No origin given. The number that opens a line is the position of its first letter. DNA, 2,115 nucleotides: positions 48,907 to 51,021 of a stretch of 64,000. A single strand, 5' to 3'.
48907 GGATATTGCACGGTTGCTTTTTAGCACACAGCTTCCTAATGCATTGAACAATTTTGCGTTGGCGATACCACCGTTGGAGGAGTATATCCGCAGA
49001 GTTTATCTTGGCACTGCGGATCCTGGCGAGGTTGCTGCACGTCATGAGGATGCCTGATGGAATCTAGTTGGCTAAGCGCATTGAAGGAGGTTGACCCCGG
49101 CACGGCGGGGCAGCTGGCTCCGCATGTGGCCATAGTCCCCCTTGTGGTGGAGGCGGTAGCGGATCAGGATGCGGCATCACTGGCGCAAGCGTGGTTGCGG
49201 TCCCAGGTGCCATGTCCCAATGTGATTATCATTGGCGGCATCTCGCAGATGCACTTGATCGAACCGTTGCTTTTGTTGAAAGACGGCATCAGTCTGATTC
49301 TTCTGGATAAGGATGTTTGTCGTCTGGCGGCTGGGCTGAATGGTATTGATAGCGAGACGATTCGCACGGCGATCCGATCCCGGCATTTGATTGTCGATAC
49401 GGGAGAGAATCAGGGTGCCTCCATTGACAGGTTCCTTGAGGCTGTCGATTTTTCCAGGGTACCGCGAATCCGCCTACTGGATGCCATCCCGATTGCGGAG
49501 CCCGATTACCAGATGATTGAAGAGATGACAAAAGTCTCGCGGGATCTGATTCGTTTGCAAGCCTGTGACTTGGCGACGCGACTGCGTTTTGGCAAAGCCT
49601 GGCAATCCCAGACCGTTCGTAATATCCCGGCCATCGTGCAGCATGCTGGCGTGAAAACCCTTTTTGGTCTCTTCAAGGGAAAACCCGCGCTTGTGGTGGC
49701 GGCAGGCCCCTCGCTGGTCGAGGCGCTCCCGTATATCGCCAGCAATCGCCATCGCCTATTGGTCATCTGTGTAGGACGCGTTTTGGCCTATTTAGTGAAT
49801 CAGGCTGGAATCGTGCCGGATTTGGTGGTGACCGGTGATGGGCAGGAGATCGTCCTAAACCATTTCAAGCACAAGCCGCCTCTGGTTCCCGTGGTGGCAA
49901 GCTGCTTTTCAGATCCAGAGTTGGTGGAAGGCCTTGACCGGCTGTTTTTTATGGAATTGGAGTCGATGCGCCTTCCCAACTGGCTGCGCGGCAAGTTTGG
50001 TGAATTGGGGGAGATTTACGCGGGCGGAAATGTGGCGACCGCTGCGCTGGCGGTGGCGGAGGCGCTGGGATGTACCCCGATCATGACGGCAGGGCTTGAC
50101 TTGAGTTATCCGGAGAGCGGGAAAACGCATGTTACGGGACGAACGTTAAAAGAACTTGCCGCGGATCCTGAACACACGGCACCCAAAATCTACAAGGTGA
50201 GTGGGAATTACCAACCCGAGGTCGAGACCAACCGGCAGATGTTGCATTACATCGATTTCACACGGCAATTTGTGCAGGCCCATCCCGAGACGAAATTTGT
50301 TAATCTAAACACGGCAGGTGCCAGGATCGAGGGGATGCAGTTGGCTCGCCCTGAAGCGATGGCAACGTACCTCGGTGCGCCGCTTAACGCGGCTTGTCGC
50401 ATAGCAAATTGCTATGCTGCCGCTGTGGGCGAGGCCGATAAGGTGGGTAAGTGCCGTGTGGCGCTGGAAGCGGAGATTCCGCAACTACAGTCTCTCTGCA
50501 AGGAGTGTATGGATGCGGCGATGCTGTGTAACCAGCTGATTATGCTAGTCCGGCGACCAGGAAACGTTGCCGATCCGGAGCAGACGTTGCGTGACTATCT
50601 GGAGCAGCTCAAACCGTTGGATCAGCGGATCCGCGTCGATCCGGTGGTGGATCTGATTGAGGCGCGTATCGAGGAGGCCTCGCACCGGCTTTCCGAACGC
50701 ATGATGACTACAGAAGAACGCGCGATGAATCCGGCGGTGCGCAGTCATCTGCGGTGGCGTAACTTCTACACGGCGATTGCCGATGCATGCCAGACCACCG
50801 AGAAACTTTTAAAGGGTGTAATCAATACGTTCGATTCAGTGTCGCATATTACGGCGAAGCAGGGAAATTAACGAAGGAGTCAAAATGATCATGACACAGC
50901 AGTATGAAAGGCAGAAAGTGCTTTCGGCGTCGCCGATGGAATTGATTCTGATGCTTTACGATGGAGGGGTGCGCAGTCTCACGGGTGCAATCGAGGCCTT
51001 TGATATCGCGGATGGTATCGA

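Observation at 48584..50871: Maf-family flagellin glycosyltransferase coupled to an unknown upstream partner gene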

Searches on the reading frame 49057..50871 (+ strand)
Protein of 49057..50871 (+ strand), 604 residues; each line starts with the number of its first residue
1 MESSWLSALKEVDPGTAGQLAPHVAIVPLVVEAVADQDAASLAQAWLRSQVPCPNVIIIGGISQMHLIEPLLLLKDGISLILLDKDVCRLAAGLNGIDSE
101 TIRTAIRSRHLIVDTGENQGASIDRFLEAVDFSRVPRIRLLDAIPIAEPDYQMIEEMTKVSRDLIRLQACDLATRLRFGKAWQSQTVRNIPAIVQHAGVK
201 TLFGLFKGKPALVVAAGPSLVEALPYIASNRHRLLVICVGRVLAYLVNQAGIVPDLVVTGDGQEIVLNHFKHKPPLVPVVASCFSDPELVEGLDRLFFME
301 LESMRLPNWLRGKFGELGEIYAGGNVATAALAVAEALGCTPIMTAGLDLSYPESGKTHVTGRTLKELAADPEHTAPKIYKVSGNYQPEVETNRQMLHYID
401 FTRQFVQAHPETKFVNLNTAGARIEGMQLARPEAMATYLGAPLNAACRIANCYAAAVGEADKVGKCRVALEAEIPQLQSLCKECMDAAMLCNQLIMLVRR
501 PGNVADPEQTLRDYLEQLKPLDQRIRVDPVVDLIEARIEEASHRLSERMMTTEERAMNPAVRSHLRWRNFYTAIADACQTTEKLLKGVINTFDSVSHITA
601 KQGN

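Call 4: search_protein_families(library=pfam, proteins=[window:49057-50871:+], max_evalue=0.1)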
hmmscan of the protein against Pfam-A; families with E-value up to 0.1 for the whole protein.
window:49057-50871:+ (604 aa): 1 family
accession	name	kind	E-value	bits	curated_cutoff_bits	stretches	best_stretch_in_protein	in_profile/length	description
PF01973.23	MptE-like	-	5.7e-33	114.5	34.6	1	185-353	2-170/171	6-hydroxymethylpterin diphosphokinase MptE-like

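Call 6: search_protein_families(library=ncbifam, proteins=[window:49057-50871:+], max_evalue=0.1)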
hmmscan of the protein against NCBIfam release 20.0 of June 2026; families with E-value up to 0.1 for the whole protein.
window:49057-50871:+ (604 aa): 1 family
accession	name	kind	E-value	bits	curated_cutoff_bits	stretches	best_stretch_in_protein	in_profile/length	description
NF050051.1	FlagModPseD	domain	1.4e-12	47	670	1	185-427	202-453/640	flagellin modification protein PseD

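Call 11: find_related_loci(query=window:49057-50868:+, collection=genome_contigs, flank=6000)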
Query window:49057-50868:+ (604 aa) in genome_contigs; peptide patterns used: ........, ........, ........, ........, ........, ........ (x = any residue, [..] = any of these).
28 stretches matched a pattern, but none encodes a relative of the query by tblastn (E <= 1e-3).

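Call 12: find_homologous_proteins(query=window:49057-50868:+, max_evalue=0.00001)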
Query window:49057-50868:+ (604 aa): 147 proteins with E <= 0.00001 among 8000 candidates; the best 120 are listed.
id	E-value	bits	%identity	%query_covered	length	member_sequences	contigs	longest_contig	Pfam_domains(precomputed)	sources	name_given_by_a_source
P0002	0.0e+0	1358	100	100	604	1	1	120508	PF01973.24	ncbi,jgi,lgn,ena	-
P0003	1.2e-240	818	60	99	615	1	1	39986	PF01973.24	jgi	jgi:hypothetical protein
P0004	2.4e-236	804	58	99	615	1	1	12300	PF01973.24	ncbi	-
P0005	1.0e-212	726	55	100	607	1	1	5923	PF01973.24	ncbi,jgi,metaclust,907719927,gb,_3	metaclust:\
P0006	4.6e-212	724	56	98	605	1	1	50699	PF01973.24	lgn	-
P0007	5.2e-211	720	56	99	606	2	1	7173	PF01973.24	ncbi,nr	ncbi:MAG TPA: hypothetical protein DCS43_06880 [Verrucomicrobia bacterium]|nr:hypothetical protein [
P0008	2.5e-203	695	53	98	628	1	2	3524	PF01973.24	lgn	-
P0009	1.5e-200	686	52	100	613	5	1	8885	PF01973.24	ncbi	-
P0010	2.0e-200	685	53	99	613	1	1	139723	PF01973.24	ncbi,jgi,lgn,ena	-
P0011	2.5e-200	685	52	100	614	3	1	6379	PF01973.24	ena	-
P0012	1.7e-198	679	52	99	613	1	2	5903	PF01973.24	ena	-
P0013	2.2e-198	679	52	98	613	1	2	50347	PF01973.24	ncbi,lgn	-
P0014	1.9e-197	676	53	98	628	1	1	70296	PF01973.24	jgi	-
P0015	2.9e-197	675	52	98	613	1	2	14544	PF01973.24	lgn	-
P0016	5.0e-197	674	53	98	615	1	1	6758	PF01973.24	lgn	-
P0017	1.2e-196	673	53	99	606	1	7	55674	PF01973.24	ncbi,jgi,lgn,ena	-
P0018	3.7e-196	671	52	100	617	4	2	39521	PF01973.24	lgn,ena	-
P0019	6.3e-194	664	52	98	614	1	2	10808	PF01973.24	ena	-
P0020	9.3e-194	663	52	98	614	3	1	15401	PF01973.24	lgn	-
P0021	1.3e-193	663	52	98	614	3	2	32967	PF01973.24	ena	-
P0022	1.3e-192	660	51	98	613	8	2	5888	PF01973.24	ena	-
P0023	1.7e-192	659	52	98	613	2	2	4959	PF01973.24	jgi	jgi:hypothetical protein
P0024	5.8e-192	657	52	99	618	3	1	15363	PF01973.24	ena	-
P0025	4.6e-191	655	52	98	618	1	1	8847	PF01973.24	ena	-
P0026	4.2e-190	651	51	98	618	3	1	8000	PF01973.24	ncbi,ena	-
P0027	3.7e-189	648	51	98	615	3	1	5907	PF01973.24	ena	-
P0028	1.1e-188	647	52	98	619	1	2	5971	PF01973.24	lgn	-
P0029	1.4e-186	640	50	98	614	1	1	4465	PF01973.24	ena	-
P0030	5.9e-186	638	49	100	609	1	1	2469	PF01973.24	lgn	-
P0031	6.0e-185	634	51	98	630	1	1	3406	PF01973.24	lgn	-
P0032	3.1e-180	619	50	93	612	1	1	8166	PF01973.24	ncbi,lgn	-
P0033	2.8e-179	616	50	98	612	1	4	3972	PF01973.24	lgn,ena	-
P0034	7.1e-163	561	46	100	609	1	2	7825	PF01973.24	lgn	-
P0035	4.3e-127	443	54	64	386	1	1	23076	PF01973.24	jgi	jgi:hypothetical protein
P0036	3.1e-120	421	49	65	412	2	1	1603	PF01973.24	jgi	jgi:hypothetical protein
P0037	4.7e-66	242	30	98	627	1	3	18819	PF01973.24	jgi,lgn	jgi:hypothetical protein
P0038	3.9e-58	216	31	97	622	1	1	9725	PF01973.24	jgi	jgi:hypothetical protein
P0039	3.1e-27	114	26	85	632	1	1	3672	PF01973.24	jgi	jgi:hypothetical protein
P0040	1.6e-26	111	31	44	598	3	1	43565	PF01973.24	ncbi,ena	-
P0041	4.5e-25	106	29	65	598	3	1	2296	PF01973.24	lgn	-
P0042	6.4e-25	106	27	72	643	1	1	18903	PF01973.24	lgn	-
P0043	2.6e-24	104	29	40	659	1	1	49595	PF01973.24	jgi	-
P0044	2.5e-23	101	30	45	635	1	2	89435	PF01973.24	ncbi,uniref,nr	ncbi:hypothetical protein GCM10010885_20820 [Alicyclobacillus cellulosilyticus]|uniref:6-hydroxymeth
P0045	2.5e-21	94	25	74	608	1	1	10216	PF01973.24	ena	-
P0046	7.2e-21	93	33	41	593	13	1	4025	PF01973.24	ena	-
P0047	1.2e-20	92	27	50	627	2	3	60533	PF01973.24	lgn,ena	-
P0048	1.5e-20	92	32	47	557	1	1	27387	PF01973.24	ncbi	-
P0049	9.3e-20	89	25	59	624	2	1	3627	PF01973.24,PF20157.5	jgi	jgi:hypothetical protein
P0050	3.8e-19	87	26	64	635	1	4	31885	PF01973.24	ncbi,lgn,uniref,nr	ncbi:MAG: DUF115 domain-containing protein [Alicyclobacillus macrosporangiidus]|uniref:motility asso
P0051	6.1e-19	86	32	43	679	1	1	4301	PF01973.24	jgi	jgi:hypothetical protein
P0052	3.0e-18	84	24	88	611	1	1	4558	PF01973.24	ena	-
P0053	3.5e-18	84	27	49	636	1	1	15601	PF01973.24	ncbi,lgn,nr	ncbi:MAG: motility associated factor glycosyltransferase family protein [Alicyclobacillaceae bacteri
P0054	4.2e-18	83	28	41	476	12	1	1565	PF01973.24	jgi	-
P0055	8.8e-18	82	25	67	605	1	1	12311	PF01973.24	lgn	-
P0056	1.7e-17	81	30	50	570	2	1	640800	PF01973.24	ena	-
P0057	2.2e-17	81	29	44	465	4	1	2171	PF01973.24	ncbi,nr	ncbi:MAG TPA: 6-hydroxymethylpterin diphosphokinase MptE-like protein, partial [Spirochaetia bacteri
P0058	3.4e-17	80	29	47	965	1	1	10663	PF01973.24,PF13431.13,PF20157.5,PF13428.13,PF14559.13,PF13371.13,PF00515.35,PF12895.14,PF13424.13,PF21033.5,PF13432.13,PF13181.13,PF07719.24,PF13174.13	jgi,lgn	jgi:tetratricopeptide (TPR) repeat protein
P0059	4.2e-17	80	30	38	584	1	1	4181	PF01973.24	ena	-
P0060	4.3e-17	80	25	69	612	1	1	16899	PF01973.24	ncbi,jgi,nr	ncbi:MAG: DUF115 domain-containing protein [Treponema sp.]|jgi:hypothetical protein|nr:DUF115 domain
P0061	7.6e-17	79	30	46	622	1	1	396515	PF01973.24,PF20157.5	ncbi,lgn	-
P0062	1.9e-16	78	29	41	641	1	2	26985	PF01973.24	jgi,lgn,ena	-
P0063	2.0e-16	78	32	46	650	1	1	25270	PF01973.24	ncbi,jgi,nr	ncbi:MAG: DUF115 domain-containing protein [Treponema sp.]|jgi:hypothetical protein|nr:DUF115 domain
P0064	2.0e-16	78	25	69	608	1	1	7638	PF01973.24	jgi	jgi:hypothetical protein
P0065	2.2e-16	78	25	81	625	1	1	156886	PF01973.24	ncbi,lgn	-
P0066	3.9e-16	77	24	90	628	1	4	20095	PF01973.24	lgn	-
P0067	4.3e-16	77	27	50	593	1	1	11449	PF01973.24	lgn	-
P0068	8.0e-16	76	32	42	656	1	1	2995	PF01973.24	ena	-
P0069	1.4e-15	75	26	55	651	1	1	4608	PF01973.24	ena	-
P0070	1.5e-15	75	34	30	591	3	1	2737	PF01973.24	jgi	jgi:hypothetical protein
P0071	1.6e-15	75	26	57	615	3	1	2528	PF01973.24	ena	-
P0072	1.8e-15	75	29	51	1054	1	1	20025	PF01973.24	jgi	jgi:hypothetical protein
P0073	2.8e-15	74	30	51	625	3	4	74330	PF01973.24,PF20157.5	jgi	-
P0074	3.0e-15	74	32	38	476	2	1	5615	PF01973.24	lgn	-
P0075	4.8e-15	73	27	47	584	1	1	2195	PF01973.24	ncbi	-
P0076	5.2e-15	73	26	54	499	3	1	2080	PF01973.24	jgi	-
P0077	6.6e-15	73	24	64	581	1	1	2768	PF01973.24,PF20157.5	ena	-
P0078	6.9e-15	73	26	56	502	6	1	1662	PF01973.24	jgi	jgi:hypothetical protein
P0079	7.8e-15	73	25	56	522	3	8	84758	PF01973.24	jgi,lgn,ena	-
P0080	8.0e-15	73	26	92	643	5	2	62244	PF01973.24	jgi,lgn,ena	-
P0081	8.4e-15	73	24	64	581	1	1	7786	PF01973.24,PF20157.5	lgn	-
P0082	9.5e-15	72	28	47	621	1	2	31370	PF01973.24,PF20157.5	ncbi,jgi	-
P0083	9.9e-15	72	29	55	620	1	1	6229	PF01973.24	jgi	jgi:hypothetical protein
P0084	1.2e-14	72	32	37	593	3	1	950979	PF01973.24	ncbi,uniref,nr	ncbi:motility associated factor glycosyltransferase family protein [Limnohabitans sp. Bal53]|uniref:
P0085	1.2e-14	72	29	42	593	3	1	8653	PF01973.24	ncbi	-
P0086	2.0e-14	71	38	17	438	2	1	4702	PF01973.24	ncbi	-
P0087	2.0e-14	71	31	31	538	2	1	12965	PF01973.24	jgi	jgi:hypothetical protein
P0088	3.2e-14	71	35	29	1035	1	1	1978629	PF01973.24,PF13578.13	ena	-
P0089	3.2e-14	71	32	37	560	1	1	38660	PF01973.24,PF26154.2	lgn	-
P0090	4.8e-14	70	28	46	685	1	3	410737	PF01973.24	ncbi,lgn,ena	-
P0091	2.8e-13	68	26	46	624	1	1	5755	PF01973.24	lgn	-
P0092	3.3e-13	67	27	47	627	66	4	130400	PF01973.24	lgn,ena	-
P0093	3.6e-13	67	32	36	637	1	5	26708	PF01973.24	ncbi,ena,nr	ncbi:MAG: motility associated factor glycosyltransferase family protein [Lachnospiraceae bacterium]|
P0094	3.8e-13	67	32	36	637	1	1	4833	PF01973.24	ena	-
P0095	5.5e-13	67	28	53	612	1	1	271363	PF01973.24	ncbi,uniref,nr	ncbi:motility associated factor glycosyltransferase family protein [Leptospira stimsonii]|uniref:6-h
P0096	5.8e-13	66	31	29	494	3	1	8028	PF01973.24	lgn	-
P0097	1.2e-12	65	25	56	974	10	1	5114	PF01973.24,PF13431.13,PF23914.2,PF13414.13,PF13176.13,PF13428.13,PF25064.2,PF13374.13,PF14559.13,PF00515.35,PF12895.14,PF13424.13,PF21033.5,PF13432.13,PF13181.13,PF07719.24,PF13174.13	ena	-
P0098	1.2e-12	65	27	43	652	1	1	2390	PF01973.24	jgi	jgi:hypothetical protein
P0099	1.3e-12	65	31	39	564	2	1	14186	PF01973.24,PF26154.2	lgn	-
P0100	1.3e-12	65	26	63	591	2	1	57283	PF01973.24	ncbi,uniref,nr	ncbi:PF01973 family protein [Leptospira weilii serovar Ranarum str. ICFT]|uniref:PF01973 family prot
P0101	1.4e-12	65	27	39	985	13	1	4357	PF01973.24,PF20157.5,PF13524.13,PF26154.2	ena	-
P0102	1.5e-12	65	27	41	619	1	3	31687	PF01973.24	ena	-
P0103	1.8e-12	65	27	44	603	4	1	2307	PF01973.24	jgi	jgi:hypothetical protein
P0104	1.9e-12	65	27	44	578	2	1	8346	PF01973.24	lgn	-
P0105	3.5e-12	64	27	65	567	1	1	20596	PF01973.24,PF26154.2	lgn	-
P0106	4.2e-12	64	24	65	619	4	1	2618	PF01973.24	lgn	-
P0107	5.0e-12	63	28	42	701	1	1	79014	PF01973.24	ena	-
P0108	6.6e-12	63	26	38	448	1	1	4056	PF01973.24,PF20157.5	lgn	-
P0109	7.5e-12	63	28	37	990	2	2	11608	PF01973.24,PF20157.5,PF13524.13,PF26154.2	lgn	-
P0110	8.5e-12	63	27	42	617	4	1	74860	PF01973.24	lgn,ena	-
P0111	9.5e-12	62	34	33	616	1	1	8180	PF01973.24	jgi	jgi:hypothetical protein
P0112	9.6e-12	62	25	44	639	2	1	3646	PF01973.24,PF20157.5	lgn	-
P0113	1.2e-11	62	26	50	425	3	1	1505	PF01973.24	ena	-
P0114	1.4e-11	62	25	65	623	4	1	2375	PF01973.24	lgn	-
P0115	1.7e-11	62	27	53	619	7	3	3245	PF01973.24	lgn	-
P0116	1.9e-11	61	25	65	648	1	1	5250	PF01973.24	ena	-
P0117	2.0e-11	61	27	47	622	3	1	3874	PF01973.24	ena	-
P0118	2.0e-11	61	29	36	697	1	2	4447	PF01973.24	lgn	-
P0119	2.1e-11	61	34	32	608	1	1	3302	PF01973.24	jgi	jgi:hypothetical protein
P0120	2.4e-11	61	26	66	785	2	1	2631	PF01973.24,PF20157.5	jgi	-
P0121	3.2e-11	61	23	55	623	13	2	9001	PF01973.24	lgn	-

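Call 13: find_encoding_contigs(protein=P0003, flank=5000, max_places=2)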
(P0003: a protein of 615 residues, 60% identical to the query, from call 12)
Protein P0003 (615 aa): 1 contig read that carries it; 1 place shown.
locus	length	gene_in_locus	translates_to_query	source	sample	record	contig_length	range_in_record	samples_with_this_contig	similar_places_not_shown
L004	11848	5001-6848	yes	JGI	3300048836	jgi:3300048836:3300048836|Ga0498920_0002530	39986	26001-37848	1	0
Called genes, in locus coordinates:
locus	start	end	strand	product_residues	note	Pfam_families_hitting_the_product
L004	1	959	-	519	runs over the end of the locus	PF02465:FliD_N, PF07195:FliD_C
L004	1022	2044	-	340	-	PF00669:Flagellin_N, PF00700:Flagellin_C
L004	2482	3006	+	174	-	PF02623:FliW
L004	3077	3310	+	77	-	PF02599:CsrA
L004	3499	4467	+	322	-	PF00669:Flagellin_N, PF00700:Flagellin_C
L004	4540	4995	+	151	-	-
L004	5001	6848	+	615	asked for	PF01973:MptE-like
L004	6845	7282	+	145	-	PF02561:FliS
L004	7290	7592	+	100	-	-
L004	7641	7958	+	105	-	-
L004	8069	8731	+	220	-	-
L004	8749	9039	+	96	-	-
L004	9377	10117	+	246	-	PF22692:LlgE_F_G_D1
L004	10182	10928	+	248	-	PF00460:Flg_bb_rod, PF22692:LlgE_F_G_D1, PF06429:Flg_bbr_C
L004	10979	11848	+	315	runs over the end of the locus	PF13144:ChapFlgA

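Call 14: find_encoding_contigs(protein=P0010, flank=5000, max_places=2)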
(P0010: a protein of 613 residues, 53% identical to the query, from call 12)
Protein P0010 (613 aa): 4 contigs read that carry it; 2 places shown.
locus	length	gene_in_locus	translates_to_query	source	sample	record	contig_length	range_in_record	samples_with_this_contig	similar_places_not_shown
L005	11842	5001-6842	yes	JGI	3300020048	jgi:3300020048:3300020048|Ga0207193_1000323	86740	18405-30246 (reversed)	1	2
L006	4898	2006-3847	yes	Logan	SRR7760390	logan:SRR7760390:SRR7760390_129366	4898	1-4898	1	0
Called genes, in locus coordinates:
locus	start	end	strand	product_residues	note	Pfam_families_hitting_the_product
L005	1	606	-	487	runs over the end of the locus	PF02465:FliD_N, PF07195:FliD_C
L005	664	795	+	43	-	-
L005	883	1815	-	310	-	PF00669:Flagellin_N, PF00700:Flagellin_C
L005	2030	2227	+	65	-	-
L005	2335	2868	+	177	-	PF02623:FliW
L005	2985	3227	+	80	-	PF02599:CsrA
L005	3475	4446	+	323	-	PF00669:Flagellin_N, PF00700:Flagellin_C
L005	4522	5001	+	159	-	-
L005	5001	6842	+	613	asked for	PF01973:MptE-like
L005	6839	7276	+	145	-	PF02561:FliS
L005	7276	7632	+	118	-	-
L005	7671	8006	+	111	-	-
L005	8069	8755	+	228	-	-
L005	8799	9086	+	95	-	-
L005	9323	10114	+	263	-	PF22692:LlgE_F_G_D1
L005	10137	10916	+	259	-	PF00460:Flg_bb_rod, PF22692:LlgE_F_G_D1, PF06429:Flg_bbr_C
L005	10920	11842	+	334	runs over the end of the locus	PF13144:ChapFlgA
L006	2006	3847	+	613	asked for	PF01973:MptE-like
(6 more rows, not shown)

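Call 15: find_encoding_contigs(protein=P0006, flank=5000, max_places=2)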
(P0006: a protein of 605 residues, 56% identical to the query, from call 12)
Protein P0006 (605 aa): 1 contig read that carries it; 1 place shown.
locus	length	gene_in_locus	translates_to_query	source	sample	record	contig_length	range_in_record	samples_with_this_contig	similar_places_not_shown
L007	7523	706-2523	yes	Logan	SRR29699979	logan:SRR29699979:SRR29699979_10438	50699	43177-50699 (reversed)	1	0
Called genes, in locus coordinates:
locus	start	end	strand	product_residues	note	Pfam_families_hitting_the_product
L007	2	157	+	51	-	?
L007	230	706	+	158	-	-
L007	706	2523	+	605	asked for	PF01973:MptE-like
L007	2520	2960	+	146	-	PF02561:FliS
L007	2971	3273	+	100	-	-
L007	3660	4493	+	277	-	-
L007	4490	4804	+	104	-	-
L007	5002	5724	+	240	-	PF00460:Flg_bb_rod (weak), PF22692:LlgE_F_G_D1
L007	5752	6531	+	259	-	PF00460:Flg_bb_rod, PF22692:LlgE_F_G_D1, PF06429:Flg_bbr_C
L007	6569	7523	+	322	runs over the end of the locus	PF13144:ChapFlgA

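Call 19: find_encoding_contigs(protein=P0037, flank=5000, max_places=2)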
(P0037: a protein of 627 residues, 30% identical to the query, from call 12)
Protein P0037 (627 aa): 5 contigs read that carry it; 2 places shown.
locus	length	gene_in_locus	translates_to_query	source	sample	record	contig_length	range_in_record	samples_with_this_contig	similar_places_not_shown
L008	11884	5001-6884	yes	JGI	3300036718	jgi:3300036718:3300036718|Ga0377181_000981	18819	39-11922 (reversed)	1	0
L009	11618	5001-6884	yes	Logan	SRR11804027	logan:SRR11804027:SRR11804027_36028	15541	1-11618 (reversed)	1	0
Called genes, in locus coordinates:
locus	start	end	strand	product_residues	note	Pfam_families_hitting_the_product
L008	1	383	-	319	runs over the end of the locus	PF00669:Flagellin_N, PF00700:Flagellin_C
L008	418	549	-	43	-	-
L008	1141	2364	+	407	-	PF00535:Glycos_transf_2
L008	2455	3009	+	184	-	PF02623:FliW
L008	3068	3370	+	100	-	PF02599:CsrA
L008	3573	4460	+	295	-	PF00669:Flagellin_N, PF00700:Flagellin_C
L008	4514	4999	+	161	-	-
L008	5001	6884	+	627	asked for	PF01973:MptE-like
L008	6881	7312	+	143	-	PF02561:FliS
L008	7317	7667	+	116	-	-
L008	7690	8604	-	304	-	PF13482:RNase_H_2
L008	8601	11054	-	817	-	PF04851:ResIII (weak), PF00270:DEAD, PF00271:Helicase_C, PF22982:WHD_HRQ1, PF09369:MZB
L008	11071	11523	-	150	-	-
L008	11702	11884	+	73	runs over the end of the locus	?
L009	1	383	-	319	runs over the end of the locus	PF00669:Flagellin_N, PF00700:Flagellin_C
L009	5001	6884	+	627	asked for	PF01973:MptE-like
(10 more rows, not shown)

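Call 20: find_encoding_contigs(protein=P0038, flank=5000, max_places=2)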
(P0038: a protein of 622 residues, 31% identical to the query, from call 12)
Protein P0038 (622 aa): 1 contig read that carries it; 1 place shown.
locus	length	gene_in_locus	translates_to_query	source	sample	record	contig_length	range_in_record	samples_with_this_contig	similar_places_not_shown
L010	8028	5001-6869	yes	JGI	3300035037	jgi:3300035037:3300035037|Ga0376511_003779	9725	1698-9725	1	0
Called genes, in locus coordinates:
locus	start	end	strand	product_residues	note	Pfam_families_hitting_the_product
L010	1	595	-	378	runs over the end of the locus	PF00669:Flagellin_N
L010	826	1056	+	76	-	-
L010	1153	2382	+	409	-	PF00535:Glycos_transf_2, PF13641:Glyco_tranf_2_3 (faint)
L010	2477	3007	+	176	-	PF02623:FliW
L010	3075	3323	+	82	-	PF02599:CsrA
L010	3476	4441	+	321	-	PF00669:Flagellin_N, PF00700:Flagellin_C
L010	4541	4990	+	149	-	-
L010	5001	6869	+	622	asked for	PF01973:MptE-like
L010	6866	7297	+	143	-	PF02561:FliS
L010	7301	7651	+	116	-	-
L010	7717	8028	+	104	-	?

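Call 53: find_encoding_contigs(protein=P0084, flank=6000, max_places=1)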
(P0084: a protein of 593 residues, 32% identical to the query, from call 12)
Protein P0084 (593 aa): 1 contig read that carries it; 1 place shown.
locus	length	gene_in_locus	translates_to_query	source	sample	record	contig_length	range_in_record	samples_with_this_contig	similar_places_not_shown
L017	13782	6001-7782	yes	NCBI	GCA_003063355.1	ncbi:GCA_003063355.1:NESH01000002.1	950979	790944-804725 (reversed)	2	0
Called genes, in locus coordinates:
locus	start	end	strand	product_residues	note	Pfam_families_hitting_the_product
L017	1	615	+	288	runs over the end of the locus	PF00248:Aldo_ket_red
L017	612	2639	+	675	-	PF02348:CTP_transf_3, PF12804:NTP_transf_3 (weak), PF00202:Aminotran_3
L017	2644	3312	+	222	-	PF13489:Methyltransf_23, PF01209:Ubie_methyltran, PF13847:Methyltransf_31, PF08241:Methyltransf_11, PF08242:Methyltransf_12 (weak), PF13649:Methyltransf_25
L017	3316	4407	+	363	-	PF04101:Glyco_tran_28_C (weak)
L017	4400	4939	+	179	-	PF13302:Acetyltransf_3, PF13523:Acetyltransf_8 (weak), PF00583:Acetyltransf_1 (weak)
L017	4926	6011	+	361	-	PF03102:NeuB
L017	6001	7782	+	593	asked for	PF01973:MptE-like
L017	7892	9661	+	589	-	PF08885:GSCFA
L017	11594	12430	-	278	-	PF00669:Flagellin_N, PF00700:Flagellin_C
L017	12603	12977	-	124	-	PF03646:FlaG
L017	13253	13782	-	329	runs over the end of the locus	PF23991:DUF7310 (weak)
